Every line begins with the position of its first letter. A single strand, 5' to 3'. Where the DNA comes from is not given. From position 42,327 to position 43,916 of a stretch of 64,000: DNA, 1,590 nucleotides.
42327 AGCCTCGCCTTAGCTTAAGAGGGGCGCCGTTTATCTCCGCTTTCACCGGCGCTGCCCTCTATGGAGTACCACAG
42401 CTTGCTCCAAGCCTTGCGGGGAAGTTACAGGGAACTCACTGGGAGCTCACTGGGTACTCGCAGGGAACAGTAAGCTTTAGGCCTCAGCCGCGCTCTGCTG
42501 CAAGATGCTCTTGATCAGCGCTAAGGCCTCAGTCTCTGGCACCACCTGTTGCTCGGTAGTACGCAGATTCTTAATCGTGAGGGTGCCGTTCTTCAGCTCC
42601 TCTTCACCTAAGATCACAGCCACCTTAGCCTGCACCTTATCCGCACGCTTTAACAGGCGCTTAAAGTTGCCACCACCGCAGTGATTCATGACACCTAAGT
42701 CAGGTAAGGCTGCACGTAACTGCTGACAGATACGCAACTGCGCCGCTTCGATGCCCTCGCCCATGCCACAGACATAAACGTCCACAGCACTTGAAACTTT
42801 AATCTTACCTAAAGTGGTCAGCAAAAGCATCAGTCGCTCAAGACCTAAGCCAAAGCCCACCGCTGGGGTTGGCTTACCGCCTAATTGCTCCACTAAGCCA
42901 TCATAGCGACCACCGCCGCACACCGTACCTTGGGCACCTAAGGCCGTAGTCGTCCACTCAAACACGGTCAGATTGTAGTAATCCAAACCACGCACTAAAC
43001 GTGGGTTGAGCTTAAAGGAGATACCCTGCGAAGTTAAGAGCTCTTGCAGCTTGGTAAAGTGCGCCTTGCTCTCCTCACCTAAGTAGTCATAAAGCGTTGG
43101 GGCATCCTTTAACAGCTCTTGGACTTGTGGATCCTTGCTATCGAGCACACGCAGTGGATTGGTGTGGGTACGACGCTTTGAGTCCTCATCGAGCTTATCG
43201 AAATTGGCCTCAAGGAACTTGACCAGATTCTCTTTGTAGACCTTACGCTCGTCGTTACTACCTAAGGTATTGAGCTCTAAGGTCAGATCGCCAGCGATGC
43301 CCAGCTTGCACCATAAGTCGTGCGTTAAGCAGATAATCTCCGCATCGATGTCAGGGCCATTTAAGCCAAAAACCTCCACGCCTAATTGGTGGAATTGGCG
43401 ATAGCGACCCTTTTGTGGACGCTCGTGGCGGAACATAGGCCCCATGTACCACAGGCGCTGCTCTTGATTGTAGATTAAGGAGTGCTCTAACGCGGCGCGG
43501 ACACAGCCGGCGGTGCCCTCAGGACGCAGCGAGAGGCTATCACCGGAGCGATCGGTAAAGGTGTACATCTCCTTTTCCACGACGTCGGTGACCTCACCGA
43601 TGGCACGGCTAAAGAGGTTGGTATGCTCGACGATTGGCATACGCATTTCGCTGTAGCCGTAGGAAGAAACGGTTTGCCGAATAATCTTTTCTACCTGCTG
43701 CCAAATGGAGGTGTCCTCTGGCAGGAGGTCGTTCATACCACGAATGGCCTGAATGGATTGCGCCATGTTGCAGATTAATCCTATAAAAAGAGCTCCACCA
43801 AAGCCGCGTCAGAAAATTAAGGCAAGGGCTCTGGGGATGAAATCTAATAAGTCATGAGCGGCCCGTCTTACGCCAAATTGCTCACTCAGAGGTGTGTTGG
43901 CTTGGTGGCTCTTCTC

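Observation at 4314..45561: Unclassified ~150-bp MITE-like palindromic element family colonising spacers, including spacers inside conserved operons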

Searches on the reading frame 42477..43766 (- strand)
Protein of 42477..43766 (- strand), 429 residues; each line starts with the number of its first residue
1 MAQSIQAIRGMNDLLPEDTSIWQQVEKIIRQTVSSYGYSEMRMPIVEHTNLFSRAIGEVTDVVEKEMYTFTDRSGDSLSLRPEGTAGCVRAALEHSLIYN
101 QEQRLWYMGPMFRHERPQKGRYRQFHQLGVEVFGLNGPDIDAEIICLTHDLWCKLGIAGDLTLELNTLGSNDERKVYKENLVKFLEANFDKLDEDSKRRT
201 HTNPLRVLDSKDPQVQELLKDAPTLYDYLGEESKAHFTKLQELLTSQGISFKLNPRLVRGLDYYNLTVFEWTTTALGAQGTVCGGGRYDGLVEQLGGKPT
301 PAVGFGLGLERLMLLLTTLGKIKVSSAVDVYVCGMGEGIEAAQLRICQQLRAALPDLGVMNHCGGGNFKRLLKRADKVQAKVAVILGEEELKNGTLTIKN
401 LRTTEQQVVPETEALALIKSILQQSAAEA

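Call 7: search_protein_families(library=pfam, proteins=[window:42477-43766:-])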
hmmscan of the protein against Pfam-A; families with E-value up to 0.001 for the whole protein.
window:42477-43766:- (429 aa): 5 families
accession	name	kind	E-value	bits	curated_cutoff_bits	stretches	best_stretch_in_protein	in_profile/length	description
PF13393.11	tRNA-synt_His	-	4.8e-45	154.6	25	1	10-312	1-308/308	Histidyl-tRNA synthetase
PF00587.30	tRNA-synt_2b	-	4.3e-23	82.7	29.3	1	68-317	1-176/179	tRNA synthetase class II core domain (G, H, P, S and T)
PF03129.25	HGTP_anticodon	-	1.1e-11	45.2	21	1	329-420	1-93/94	Anticodon binding domain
PF00152.25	tRNA-synt_2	-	3.1e-05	23.6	25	0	288-323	264-299/308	tRNA synthetases class II (D, K and N)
PF01409.25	tRNA-synt_2d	-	8e-05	22.7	19.8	0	20-129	17-129/246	tRNA synthetases class II core domain (F)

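Call 9: find_encoding_contigs(protein=window:42477-43766:-, flank=10000, max_places=6)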
Protein window:42477-43766:- (429 aa): 13 contigs read that carry it; 6 places shown.
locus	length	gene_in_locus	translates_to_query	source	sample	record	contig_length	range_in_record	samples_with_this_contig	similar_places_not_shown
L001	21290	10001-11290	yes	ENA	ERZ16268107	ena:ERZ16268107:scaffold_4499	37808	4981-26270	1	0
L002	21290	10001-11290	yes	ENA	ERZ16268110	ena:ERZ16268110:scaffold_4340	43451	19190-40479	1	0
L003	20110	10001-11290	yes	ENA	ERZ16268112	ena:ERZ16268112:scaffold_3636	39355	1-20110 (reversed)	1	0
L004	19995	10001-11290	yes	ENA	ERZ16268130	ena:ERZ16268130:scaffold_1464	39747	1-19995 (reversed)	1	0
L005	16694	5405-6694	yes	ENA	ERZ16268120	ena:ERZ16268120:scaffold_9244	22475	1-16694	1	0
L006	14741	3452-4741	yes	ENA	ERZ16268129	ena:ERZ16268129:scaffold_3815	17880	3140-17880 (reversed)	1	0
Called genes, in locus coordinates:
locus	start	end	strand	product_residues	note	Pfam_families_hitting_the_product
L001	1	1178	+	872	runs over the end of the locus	PF00343:Phosphorylase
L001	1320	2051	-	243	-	PF00106:adh_short, PF08659:KR, PF13561:adh_short_C2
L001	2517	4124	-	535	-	PF00672:HAMP (weak), PF00015:MCPsignal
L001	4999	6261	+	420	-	PF21016:RlmN_N, PF04055:Radical_SAM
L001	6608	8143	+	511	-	PF13413:HTH_25, PF13464:RodZ_C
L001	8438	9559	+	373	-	PF04551:GcpE, PF26540:GcpE_C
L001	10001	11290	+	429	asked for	PF13393:tRNA-synt_His, PF00587:tRNA-synt_2b, PF03129:HGTP_anticodon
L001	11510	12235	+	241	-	PF09976:TPR_21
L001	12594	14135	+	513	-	PF25293:Beta-prop_EMC1_N (faint), PF23414:Beta-prop_EML_2 (faint), PF25174:Beta-prop_THOC3 (faint), PF07774:EMC1_C (faint), PF13360:PQQ_2, PF13570:Beta-prop_ACSF4, PF13360:PQQ_2 (weak)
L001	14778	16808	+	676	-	PF00350:Dynamin_N (faint), PF01926:MMR_HSR1, PF02421:FeoB_N, PF03193:RsgA_GTPase (faint), PF00009:GTP_EFTU, PF01926:MMR_HSR1, PF02421:FeoB_N, PF14714:KH_dom-like, +2 more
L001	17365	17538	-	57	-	-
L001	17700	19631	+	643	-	-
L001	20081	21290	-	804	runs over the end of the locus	PF20157:Maf_flag10_N, PF01973:MptE-like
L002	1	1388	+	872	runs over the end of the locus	PF00343:Phosphorylase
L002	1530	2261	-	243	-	PF00106:adh_short, PF08659:KR, PF13561:adh_short_C2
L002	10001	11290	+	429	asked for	PF13393:tRNA-synt_His, PF00587:tRNA-synt_2b, PF03129:HGTP_anticodon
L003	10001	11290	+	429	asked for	PF13393:tRNA-synt_His, PF00587:tRNA-synt_2b, PF03129:HGTP_anticodon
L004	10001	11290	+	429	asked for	PF13393:tRNA-synt_His, PF00587:tRNA-synt_2b, PF03129:HGTP_anticodon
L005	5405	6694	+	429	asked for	PF13393:tRNA-synt_His, PF00587:tRNA-synt_2b, PF03129:HGTP_anticodon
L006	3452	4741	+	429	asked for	PF13393:tRNA-synt_His, PF00587:tRNA-synt_2b, PF03129:HGTP_anticodon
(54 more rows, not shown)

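Call 22: find_homologous_proteins(query=window:42477-43766:-, max_evalue=1e-100)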
Query window:42477-43766:- (429 aa): 7995 proteins with E <= 1e-100 among 8000 candidates; the best 120 are listed.
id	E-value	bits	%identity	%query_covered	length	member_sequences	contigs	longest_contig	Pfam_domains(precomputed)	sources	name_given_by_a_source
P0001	1.4e-286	968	100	100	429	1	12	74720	PF13393.12,PF03129.26,PF00587.31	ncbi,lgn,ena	-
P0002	5.0e-286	966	100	100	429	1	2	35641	PF13393.12,PF03129.26,PF00587.31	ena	-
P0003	1.8e-285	964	100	100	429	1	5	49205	PF13393.12,PF03129.26,PF00587.31,PF00152.26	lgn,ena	-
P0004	3.9e-285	963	100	100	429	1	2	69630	PF13393.12,PF03129.26,PF00587.31,PF00152.26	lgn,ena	-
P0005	1.6e-283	958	99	100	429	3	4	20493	PF13393.12,PF03129.26,PF00587.31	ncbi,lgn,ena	-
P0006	4.1e-250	848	87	99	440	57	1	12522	PF13393.12,PF03129.26,PF00587.31,PF00152.26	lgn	-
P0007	3.5e-249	845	86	100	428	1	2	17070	PF13393.12,PF03129.26,PF00587.31,PF00152.26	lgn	-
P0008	3.8e-242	821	83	99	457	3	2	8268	PF13393.12,PF03129.26,PF00587.31,PF00152.26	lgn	-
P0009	8.2e-241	817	84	99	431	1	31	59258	PF13393.12,PF03129.26,PF00587.31,PF00152.26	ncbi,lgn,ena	-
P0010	8.4e-237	804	83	99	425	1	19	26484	PF13393.12,PF03129.26,PF00587.31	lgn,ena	-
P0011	4.6e-236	801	85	96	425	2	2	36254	PF13393.12,PF03129.26,PF00587.31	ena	-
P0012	9.5e-236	800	85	95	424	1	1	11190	PF13393.12,PF03129.26,PF00587.31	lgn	-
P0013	1.3e-235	800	82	99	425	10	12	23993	PF13393.12,PF03129.26,PF00587.31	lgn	-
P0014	2.9e-235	799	85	95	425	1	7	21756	PF13393.12,PF03129.26,PF00587.31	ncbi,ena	-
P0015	9.0e-235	797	84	96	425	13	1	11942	PF13393.12,PF03129.26,PF00587.31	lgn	-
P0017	1.6e-232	790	81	98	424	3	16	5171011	PF13393.12,PF03129.26,PF01409.26,PF00587.31,PF00152.26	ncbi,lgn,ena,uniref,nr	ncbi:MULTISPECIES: histidine--tRNA ligase [unclassified Anaerobiospirillum]|uniref:histidine--tRNA l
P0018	1.8e-232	790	84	95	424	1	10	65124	PF13393.12,PF03129.26,PF00587.31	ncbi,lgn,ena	-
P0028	5.9e-227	771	81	99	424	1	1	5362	PF13393.12,PF03129.26,PF00587.31,PF00152.26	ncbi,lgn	-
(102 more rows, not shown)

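Call 23: find_encoding_contigs(protein=P0009, flank=10000, max_places=3)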
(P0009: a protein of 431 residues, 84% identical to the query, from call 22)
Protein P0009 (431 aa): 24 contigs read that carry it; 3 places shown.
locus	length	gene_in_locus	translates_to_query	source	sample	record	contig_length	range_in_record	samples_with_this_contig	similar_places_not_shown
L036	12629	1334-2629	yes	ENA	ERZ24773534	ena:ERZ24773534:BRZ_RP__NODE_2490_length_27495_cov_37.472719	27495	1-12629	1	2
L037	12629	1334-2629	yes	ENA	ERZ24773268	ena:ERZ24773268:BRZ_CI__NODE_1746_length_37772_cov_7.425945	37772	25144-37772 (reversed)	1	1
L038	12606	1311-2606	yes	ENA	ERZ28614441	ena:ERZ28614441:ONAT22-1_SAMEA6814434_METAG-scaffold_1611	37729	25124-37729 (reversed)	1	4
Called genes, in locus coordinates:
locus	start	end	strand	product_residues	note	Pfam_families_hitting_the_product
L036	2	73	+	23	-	?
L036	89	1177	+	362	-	PF04551:GcpE, PF26540:GcpE_C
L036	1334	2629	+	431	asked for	PF13393:tRNA-synt_His, PF00152:tRNA-synt_2 (faint), PF00587:tRNA-synt_2b, PF03129:HGTP_anticodon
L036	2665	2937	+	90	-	-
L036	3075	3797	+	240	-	PF09976:TPR_21, PF25058:ARM_TT21 (faint), PF07719:TPR_2 (faint), PF13428:TPR_14 (faint), PF00515:TPR_1 (faint), PF13181:TPR_8 (faint), PF13432:TPR_16 (weak), PF14559:TPR_19 (weak)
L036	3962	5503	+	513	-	PF01011:PQQ (faint), PF13570:Beta-prop_ACSF4, PF23414:Beta-prop_EML_2 (faint), PF25293:Beta-prop_EMC1_N (faint), PF13360:PQQ_2, PF25174:Beta-prop_THOC3 (faint), PF25292:Beta-prop_CGLA (faint)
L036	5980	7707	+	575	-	PF00350:Dynamin_N (faint), PF01926:MMR_HSR1, PF02421:FeoB_N, PF00009:GTP_EFTU, PF01926:MMR_HSR1, PF02421:FeoB_N, PF04548:AIG1 (weak), PF14714:KH_dom-like, +2 more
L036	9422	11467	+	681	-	-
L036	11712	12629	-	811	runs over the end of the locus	PF20157:Maf_flag10_N, PF01973:MptE-like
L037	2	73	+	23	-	?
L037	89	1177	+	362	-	PF04551:GcpE, PF26540:GcpE_C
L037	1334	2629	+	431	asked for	PF13393:tRNA-synt_His, PF00152:tRNA-synt_2 (faint), PF00587:tRNA-synt_2b, PF03129:HGTP_anticodon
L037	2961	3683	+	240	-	PF09976:TPR_21, PF25058:ARM_TT21 (faint), PF07719:TPR_2 (faint), PF13428:TPR_14 (faint), PF00515:TPR_1 (faint), PF13181:TPR_8 (faint), PF13432:TPR_16 (weak), PF14559:TPR_19 (weak)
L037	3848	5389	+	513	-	PF01011:PQQ (faint), PF13570:Beta-prop_ACSF4, PF23414:Beta-prop_EML_2 (faint), PF25293:Beta-prop_EMC1_N (faint), PF13360:PQQ_2, PF25174:Beta-prop_THOC3 (faint), PF25292:Beta-prop_CGLA (faint)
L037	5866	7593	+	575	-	PF00350:Dynamin_N (faint), PF01926:MMR_HSR1, PF02421:FeoB_N, PF00009:GTP_EFTU, PF01926:MMR_HSR1, PF02421:FeoB_N, PF04548:AIG1 (weak), PF14714:KH_dom-like, +2 more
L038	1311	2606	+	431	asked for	PF13393:tRNA-synt_His, PF00152:tRNA-synt_2 (faint), PF00587:tRNA-synt_2b, PF03129:HGTP_anticodon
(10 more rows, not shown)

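Call 24: find_encoding_contigs(protein=P0018, flank=10000, max_places=3)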
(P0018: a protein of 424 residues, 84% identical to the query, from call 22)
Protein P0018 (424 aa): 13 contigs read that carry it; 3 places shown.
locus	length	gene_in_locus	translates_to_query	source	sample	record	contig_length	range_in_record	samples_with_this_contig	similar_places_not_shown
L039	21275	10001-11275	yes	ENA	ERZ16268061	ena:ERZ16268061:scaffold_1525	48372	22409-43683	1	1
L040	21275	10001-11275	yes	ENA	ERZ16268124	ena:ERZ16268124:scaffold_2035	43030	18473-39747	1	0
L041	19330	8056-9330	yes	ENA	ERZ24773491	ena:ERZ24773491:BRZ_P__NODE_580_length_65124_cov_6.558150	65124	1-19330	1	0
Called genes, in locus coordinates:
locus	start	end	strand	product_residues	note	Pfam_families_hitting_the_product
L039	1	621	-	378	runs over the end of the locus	PF01312:Bac_export_2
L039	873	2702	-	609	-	PF02518:HATPase_c, PF00204:DNA_gyraseB, PF01751:Toprim, PF00986:DNA_gyraseB_C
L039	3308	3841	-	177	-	-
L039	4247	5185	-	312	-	PF00669:Flagellin_N, PF00700:Flagellin_C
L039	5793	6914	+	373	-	PF21016:RlmN_N, PF04055:Radical_SAM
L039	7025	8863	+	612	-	PF13413:HTH_25 (weak), PF13464:RodZ_C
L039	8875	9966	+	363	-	PF04551:GcpE, PF26540:GcpE_C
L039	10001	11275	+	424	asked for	PF13393:tRNA-synt_His, PF00587:tRNA-synt_2b, PF03129:HGTP_anticodon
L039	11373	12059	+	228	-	PF09976:TPR_21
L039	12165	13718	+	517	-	PF01011:PQQ (weak), PF25293:Beta-prop_EMC1_N (faint), PF07774:EMC1_C (faint), PF13360:PQQ_2, PF13570:Beta-prop_ACSF4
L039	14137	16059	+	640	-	PF00350:Dynamin_N (faint), PF01926:MMR_HSR1, PF02421:FeoB_N, PF00009:GTP_EFTU, PF01926:MMR_HSR1, PF02421:FeoB_N, PF04548:AIG1 (weak), PF14714:KH_dom-like, +2 more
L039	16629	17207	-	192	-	-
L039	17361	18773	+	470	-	-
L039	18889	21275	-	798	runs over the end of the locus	PF20157:Maf_flag10_N, PF01973:MptE-like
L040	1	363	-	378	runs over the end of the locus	PF01312:Bac_export_2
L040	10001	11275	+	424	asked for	PF13393:tRNA-synt_His, PF00587:tRNA-synt_2b, PF03129:HGTP_anticodon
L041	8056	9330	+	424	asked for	PF13393:tRNA-synt_His, PF00587:tRNA-synt_2b, PF03129:HGTP_anticodon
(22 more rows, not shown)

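Call 25: find_encoding_contigs(protein=P0017, flank=10000, max_places=3)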
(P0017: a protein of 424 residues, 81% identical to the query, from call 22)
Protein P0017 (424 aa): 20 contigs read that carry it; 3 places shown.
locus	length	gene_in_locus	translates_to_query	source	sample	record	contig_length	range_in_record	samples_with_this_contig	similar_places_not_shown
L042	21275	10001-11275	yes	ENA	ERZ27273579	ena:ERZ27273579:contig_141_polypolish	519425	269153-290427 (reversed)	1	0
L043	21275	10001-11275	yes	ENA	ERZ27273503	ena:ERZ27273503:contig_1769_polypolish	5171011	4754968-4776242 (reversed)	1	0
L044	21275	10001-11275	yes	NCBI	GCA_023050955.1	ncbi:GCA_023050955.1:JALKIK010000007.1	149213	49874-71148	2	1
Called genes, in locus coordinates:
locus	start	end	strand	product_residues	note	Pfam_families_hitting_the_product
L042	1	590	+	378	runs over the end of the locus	PF01312:Bac_export_2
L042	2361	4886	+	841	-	PF00343:Phosphorylase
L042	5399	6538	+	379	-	PF21016:RlmN_N, PF04055:Radical_SAM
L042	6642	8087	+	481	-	PF13464:RodZ_C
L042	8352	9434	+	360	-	PF04551:GcpE, PF26540:GcpE_C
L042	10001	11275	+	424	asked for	PF01409:tRNA-synt_2d (faint), PF13393:tRNA-synt_His, PF00152:tRNA-synt_2 (faint), PF00587:tRNA-synt_2b, PF03129:HGTP_anticodon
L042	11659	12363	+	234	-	PF09976:TPR_21, PF13432:TPR_16 (faint)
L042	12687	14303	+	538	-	PF01011:PQQ (faint), PF07774:EMC1_C (faint), PF23381:Beta-prop_IFT122_1st (weak), PF23414:Beta-prop_EML_2 (faint), PF25174:Beta-prop_THOC3 (faint), PF13360:PQQ_2, PF13570:Beta-prop_ACSF4, PF13570:Beta-prop_ACSF4 (weak), +2 more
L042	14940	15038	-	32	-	-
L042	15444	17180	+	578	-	PF00350:Dynamin_N (faint), PF01926:MMR_HSR1, PF02421:FeoB_N, PF03193:RsgA_GTPase (faint), PF00009:GTP_EFTU, PF01926:MMR_HSR1, PF02421:FeoB_N, PF14714:KH_dom-like, +2 more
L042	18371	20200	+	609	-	-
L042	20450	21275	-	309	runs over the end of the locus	PF00669:Flagellin_N, PF00700:Flagellin_C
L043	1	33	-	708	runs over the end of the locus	PF01548:DEDD_Tnp_IS110, PF02371:Transposase_20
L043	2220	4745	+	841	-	PF00343:Phosphorylase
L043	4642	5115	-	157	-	-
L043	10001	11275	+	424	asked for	PF01409:tRNA-synt_2d (faint), PF13393:tRNA-synt_His, PF00152:tRNA-synt_2 (faint), PF00587:tRNA-synt_2b, PF03129:HGTP_anticodon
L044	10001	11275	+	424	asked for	PF01409:tRNA-synt_2d (faint), PF13393:tRNA-synt_His, PF00152:tRNA-synt_2 (faint), PF00587:tRNA-synt_2b, PF03129:HGTP_anticodon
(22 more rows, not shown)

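Call 28: find_encoding_contigs(protein=P0007, flank=10000, max_places=3)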
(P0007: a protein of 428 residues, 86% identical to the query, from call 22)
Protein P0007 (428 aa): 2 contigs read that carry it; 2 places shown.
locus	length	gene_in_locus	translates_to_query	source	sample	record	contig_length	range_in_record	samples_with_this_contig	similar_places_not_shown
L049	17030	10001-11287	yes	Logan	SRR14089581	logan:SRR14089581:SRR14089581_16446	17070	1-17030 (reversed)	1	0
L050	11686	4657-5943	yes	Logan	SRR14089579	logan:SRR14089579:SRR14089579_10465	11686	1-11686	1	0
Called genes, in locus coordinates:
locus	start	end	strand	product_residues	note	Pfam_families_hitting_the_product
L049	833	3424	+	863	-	PF00343:Phosphorylase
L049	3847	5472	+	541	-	PF00015:MCPsignal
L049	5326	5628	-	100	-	-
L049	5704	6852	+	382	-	PF21016:RlmN_N, PF04055:Radical_SAM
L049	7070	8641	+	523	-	PF13413:HTH_25, PF13464:RodZ_C (weak)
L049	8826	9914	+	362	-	PF04551:GcpE, PF26540:GcpE_C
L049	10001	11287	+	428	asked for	PF13393:tRNA-synt_His, PF00152:tRNA-synt_2 (faint), PF00587:tRNA-synt_2b, PF03129:HGTP_anticodon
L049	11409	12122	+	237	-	PF09976:TPR_21, PF07719:TPR_2 (faint)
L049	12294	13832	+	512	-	PF01011:PQQ (faint), PF25293:Beta-prop_EMC1_N (faint), PF13570:Beta-prop_ACSF4, PF23414:Beta-prop_EML_2 (faint), PF07774:EMC1_C (faint), PF13360:PQQ_2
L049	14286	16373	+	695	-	PF00350:Dynamin_N (faint), PF01926:MMR_HSR1, PF02421:FeoB_N, PF00009:GTP_EFTU, PF01926:MMR_HSR1, PF02421:FeoB_N, PF04548:AIG1 (weak), PF14714:KH_dom-like, +2 more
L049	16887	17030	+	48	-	?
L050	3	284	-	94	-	?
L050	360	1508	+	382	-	PF21016:RlmN_N, PF04055:Radical_SAM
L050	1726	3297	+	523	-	PF13413:HTH_25, PF13464:RodZ_C (weak)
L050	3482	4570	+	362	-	PF04551:GcpE, PF26540:GcpE_C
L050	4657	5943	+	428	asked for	PF13393:tRNA-synt_His, PF00152:tRNA-synt_2 (faint), PF00587:tRNA-synt_2b, PF03129:HGTP_anticodon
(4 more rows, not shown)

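Call 44: list_cluster_members(proteins=[P0001, P0005, P0009, P0014, P0018, P0028, P0017])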
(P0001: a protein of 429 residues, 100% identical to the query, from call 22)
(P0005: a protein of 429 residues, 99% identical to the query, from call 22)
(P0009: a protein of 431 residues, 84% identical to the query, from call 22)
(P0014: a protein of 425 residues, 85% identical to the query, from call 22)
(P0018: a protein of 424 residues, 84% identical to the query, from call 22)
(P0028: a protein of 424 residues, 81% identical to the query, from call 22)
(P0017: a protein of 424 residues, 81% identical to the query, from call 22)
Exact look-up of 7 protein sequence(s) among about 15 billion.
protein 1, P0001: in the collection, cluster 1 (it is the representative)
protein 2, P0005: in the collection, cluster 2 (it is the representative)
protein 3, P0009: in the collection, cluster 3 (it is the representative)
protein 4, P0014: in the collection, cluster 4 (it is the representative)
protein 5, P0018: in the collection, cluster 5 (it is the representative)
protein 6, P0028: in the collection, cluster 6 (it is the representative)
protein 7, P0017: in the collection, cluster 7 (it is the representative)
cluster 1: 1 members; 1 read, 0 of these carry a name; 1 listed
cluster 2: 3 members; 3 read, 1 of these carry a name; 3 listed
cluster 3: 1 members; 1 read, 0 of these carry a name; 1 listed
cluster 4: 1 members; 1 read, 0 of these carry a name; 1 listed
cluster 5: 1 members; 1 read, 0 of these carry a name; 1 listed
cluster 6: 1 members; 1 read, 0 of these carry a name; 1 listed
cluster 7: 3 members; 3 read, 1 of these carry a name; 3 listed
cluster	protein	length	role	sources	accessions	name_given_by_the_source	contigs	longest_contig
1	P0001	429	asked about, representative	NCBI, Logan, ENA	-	-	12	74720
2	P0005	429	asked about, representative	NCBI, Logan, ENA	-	-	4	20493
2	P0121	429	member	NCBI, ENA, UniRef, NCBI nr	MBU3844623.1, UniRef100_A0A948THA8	MAG: histidine--tRNA ligase [Candidatus Anaerobiospirillum pullicola] | Histidine--tRNA ligase n=1 Tax=Candidatus Anaerobiospirillum pullicola TaxID=2838451 ... | histidine--tRNA ligase [Candidatus Anaerobiospirillum pullicola]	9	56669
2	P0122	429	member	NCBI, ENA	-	-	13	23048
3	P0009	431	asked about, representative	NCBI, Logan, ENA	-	-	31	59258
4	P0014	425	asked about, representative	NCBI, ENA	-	-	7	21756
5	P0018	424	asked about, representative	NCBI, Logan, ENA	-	-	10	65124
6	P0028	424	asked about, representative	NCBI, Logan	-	-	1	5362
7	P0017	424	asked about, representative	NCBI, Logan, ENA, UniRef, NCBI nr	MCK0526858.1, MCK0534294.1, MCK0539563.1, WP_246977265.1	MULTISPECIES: histidine--tRNA ligase [unclassified Anaerobiospirillum] | histidine--tRNA ligase n=1 Tax=unclassified Anaerobiospirillum TaxID=2647410 ...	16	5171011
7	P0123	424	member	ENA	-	-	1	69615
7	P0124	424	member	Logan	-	-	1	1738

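Call 45: find_encoding_contigs(protein=P0121, flank=10000, max_places=6)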
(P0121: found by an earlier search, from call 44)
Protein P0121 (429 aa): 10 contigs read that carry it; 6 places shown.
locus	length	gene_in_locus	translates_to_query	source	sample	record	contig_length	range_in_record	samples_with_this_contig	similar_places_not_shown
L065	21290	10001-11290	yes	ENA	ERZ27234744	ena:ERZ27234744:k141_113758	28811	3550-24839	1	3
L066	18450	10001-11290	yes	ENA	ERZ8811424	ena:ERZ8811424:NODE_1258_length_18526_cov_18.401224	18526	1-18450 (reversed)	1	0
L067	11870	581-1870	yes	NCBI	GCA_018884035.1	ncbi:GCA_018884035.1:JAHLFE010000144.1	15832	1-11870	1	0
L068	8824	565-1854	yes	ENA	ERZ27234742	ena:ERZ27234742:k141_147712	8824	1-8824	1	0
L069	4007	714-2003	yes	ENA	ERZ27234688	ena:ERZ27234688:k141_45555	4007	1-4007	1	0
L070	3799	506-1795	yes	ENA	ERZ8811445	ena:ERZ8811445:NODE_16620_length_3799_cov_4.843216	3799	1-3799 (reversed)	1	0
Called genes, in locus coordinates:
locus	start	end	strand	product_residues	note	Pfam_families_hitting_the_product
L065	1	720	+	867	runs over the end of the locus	PF00343:Phosphorylase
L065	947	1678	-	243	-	PF00106:adh_short, PF08659:KR, PF13561:adh_short_C2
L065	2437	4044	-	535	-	PF00672:HAMP (weak), PF00015:MCPsignal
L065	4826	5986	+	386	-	PF21016:RlmN_N, PF04055:Radical_SAM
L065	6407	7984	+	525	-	PF13413:HTH_25, PF13464:RodZ_C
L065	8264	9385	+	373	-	PF04551:GcpE, PF26540:GcpE_C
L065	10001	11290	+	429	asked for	PF13393:tRNA-synt_His, PF00587:tRNA-synt_2b, PF03129:HGTP_anticodon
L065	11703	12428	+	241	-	PF09976:TPR_21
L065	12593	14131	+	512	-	PF25174:Beta-prop_THOC3 (faint), PF25293:Beta-prop_EMC1_N (faint), PF23414:Beta-prop_EML_2 (faint), PF07774:EMC1_C (faint), PF13360:PQQ_2, PF13570:Beta-prop_ACSF4, PF13360:PQQ_2 (weak)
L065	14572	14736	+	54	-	-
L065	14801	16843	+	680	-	PF00350:Dynamin_N (faint), PF01926:MMR_HSR1, PF02421:FeoB_N, PF03193:RsgA_GTPase (faint), PF00009:GTP_EFTU, PF01926:MMR_HSR1, PF02421:FeoB_N, PF14714:KH_dom-like, +3 more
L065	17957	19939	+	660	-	-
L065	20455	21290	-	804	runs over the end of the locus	PF20157:Maf_flag10_N, PF01973:MptE-like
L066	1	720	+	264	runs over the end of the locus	?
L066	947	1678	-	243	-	PF00106:adh_short, PF08659:KR, PF13561:adh_short_C2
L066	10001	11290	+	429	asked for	PF13393:tRNA-synt_His, PF00587:tRNA-synt_2b, PF03129:HGTP_anticodon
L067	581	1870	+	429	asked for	PF13393:tRNA-synt_His, PF00587:tRNA-synt_2b, PF03129:HGTP_anticodon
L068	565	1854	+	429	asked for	PF13393:tRNA-synt_His, PF00587:tRNA-synt_2b, PF03129:HGTP_anticodon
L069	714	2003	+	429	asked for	PF13393:tRNA-synt_His, PF00587:tRNA-synt_2b, PF03129:HGTP_anticodon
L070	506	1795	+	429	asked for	PF13393:tRNA-synt_His, PF00587:tRNA-synt_2b, PF03129:HGTP_anticodon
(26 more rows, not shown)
